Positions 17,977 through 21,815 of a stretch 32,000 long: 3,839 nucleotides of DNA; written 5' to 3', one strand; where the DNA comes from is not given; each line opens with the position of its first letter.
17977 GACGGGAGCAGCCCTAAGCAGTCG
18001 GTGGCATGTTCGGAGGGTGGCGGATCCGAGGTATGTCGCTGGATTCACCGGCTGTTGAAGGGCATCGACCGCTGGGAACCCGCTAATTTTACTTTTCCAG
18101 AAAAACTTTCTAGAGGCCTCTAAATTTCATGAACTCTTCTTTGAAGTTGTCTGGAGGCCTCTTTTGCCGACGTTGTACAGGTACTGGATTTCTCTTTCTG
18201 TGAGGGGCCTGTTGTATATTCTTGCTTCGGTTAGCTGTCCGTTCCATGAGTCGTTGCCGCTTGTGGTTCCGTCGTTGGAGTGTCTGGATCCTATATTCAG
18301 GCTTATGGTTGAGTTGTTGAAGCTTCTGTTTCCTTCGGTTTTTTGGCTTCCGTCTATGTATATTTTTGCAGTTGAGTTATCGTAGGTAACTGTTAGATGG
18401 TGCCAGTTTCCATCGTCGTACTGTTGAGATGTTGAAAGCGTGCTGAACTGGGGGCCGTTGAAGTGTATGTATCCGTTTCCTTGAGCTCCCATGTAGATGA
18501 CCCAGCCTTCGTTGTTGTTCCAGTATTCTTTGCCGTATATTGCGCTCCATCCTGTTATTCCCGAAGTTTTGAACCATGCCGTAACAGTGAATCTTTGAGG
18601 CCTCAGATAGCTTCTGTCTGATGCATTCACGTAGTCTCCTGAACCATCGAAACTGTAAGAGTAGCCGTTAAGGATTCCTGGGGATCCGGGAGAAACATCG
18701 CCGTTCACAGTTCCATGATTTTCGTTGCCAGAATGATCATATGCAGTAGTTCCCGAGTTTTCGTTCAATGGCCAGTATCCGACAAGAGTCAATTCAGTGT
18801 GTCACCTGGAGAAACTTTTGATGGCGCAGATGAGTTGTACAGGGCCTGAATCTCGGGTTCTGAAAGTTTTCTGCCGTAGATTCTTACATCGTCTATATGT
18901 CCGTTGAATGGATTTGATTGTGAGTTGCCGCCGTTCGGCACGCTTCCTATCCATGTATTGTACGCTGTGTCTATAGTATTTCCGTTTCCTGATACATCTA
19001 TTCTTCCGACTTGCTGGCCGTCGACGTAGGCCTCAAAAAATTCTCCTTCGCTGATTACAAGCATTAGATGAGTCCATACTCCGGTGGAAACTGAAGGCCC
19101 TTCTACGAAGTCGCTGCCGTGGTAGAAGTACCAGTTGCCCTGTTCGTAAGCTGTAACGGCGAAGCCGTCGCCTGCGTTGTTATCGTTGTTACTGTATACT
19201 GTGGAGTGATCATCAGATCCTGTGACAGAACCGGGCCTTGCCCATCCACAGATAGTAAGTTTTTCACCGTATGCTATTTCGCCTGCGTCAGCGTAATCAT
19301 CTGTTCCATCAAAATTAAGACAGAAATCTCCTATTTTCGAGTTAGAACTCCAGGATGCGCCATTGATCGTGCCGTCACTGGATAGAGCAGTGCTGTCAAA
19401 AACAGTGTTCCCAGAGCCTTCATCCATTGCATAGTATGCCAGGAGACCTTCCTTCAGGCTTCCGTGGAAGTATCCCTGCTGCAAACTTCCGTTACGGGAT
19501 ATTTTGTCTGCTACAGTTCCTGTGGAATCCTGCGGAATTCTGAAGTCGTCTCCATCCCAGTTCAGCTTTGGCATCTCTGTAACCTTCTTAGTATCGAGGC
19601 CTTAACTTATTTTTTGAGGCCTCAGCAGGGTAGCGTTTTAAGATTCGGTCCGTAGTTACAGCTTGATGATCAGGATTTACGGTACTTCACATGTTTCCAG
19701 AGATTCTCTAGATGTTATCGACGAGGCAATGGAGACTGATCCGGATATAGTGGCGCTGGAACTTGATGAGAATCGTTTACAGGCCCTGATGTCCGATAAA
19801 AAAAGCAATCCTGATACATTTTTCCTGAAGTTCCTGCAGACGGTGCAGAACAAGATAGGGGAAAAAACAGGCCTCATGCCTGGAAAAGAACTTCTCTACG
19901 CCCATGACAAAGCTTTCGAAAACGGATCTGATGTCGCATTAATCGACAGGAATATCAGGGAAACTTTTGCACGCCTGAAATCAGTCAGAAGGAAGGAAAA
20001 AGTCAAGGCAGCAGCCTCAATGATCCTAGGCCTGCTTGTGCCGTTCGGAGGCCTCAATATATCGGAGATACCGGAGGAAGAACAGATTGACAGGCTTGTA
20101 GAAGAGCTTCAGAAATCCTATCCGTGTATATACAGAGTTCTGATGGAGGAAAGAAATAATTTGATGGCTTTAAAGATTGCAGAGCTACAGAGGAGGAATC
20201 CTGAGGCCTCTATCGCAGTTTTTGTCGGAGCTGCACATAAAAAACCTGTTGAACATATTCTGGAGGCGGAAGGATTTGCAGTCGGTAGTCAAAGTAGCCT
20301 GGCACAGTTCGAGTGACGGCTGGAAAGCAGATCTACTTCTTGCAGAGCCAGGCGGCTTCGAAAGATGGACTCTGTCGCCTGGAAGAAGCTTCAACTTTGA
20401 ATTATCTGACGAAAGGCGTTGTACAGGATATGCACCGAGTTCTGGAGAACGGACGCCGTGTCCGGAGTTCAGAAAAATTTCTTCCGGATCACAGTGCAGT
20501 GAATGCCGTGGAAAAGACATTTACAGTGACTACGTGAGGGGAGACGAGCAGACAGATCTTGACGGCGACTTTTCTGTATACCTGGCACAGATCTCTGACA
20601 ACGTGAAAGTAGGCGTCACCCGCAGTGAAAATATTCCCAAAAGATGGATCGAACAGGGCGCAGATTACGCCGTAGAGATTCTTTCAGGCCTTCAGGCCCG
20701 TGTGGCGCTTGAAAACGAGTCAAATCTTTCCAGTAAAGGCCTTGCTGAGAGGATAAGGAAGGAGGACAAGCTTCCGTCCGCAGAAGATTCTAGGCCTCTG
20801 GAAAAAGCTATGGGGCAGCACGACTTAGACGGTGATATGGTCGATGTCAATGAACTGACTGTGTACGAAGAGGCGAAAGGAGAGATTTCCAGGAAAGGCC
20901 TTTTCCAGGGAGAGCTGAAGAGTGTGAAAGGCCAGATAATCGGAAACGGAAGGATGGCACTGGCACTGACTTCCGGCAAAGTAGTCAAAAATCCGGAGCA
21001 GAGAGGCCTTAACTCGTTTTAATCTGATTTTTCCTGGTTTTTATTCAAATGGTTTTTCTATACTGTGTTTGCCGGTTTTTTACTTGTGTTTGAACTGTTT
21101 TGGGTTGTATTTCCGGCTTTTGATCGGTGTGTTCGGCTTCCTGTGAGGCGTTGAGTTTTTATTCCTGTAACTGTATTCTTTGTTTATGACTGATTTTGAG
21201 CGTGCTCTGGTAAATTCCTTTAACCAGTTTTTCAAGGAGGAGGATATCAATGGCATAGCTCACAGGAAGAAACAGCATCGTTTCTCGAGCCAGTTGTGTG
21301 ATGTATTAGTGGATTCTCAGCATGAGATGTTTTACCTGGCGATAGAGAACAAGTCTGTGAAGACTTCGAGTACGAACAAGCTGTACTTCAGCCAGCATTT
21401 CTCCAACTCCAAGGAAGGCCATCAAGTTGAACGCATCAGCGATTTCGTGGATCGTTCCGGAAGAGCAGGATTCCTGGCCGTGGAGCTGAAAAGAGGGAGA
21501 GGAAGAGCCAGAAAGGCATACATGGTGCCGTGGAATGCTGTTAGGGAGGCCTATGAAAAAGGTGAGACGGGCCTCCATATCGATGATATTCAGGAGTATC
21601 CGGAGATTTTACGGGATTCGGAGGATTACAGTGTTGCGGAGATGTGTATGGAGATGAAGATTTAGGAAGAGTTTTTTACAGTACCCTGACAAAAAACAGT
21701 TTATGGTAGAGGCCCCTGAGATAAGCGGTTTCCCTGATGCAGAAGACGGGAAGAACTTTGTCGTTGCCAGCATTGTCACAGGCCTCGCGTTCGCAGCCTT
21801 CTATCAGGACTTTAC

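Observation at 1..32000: Hyper-iterated palindrome AGGCCT (core of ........) saturates coding and non-coding DNA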

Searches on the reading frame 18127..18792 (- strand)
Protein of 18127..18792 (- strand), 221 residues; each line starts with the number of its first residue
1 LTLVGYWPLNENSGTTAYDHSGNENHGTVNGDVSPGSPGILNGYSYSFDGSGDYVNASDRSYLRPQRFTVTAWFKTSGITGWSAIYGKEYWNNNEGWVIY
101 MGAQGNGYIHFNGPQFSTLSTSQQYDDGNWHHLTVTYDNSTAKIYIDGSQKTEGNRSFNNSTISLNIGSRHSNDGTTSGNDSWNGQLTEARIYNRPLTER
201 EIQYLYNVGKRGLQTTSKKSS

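Call 49: search_protein_families(library=pfam, proteins=[window:18127-18792:-], max_evalue=0.001)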
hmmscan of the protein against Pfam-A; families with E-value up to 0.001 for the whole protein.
window:18127-18792:- (221 aa): 4 families
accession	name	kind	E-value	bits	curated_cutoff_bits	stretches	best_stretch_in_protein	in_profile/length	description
PF13385.13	Laminin_G_3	-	4.3e-28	98.8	27.6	1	49-203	1-151/151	Concanavalin A-like lectin/glucanases superfamily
PF02210.31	Laminin_G_2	-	4.2e-07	30.9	22.9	1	113-181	38-112/126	Laminin G domain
PF07953.20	Toxin_R_bind_N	-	8.3e-06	26.1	23.8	1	17-153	4-150/191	Clostridium neurotoxin, N-terminal receptor binding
PF00354.24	Pentaxin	-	1.3e-05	25.4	25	1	51-209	10-170/194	Pentaxin family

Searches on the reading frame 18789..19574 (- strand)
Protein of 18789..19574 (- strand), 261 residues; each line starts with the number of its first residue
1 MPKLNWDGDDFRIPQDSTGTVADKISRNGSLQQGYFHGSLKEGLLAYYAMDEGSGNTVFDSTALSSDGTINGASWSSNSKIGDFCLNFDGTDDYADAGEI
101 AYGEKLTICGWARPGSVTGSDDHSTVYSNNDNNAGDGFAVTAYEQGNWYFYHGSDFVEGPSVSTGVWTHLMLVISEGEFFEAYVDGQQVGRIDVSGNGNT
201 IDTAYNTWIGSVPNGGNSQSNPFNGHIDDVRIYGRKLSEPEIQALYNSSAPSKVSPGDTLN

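Call 49: search_protein_families(library=pfam, proteins=[window:18789-19574:-], max_evalue=0.001)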
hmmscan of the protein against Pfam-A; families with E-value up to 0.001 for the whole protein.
window:18789-19574:- (261 aa): 2 families
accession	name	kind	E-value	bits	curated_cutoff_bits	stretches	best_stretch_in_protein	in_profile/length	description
PF13385.13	Laminin_G_3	-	1.7e-23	83.9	27.6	1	89-243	1-151/151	Concanavalin A-like lectin/glucanases superfamily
PF02210.31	Laminin_G_2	-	9.4e-05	23.3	22.9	1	158-234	46-125/126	Laminin G domain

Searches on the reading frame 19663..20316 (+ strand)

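Call 49: search_protein_families(library=pfam, proteins=[window:19663-20316:+], max_evalue=0.001)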
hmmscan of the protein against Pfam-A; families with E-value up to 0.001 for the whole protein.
window:19663-20316:+ (217 aa): 1 family
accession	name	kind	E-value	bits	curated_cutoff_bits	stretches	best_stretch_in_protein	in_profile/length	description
PF01963.22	TraB_PrgY_gumN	-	2.3e-17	64.1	26.8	1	4-207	13-261/263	TraB/PrgY/gumN family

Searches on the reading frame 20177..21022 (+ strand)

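Call 49: search_protein_families(library=pfam, proteins=[window:20177-21022:+], max_evalue=0.001)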
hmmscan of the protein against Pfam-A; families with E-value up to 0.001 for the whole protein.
window:20177-21022:+ (281 aa): 1 family
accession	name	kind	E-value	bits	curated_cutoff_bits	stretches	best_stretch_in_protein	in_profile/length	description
PF10977.13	DUF2797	-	1.4e-14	54.9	25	1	129-209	68-146/227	Protein of unknown function (DUF2797)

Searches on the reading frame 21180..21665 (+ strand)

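Call 49: search_protein_families(library=pfam, proteins=[window:21180-21665:+], max_evalue=0.001)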
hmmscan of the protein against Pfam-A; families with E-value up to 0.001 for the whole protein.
window:21180-21665:+ (161 aa): 1 family
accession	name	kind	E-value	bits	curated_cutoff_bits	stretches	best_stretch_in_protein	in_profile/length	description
PF01870.24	Hjc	-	0.00057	20.2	21.1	0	38-106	29-84/93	Archaeal holliday junction resolvase (hjc)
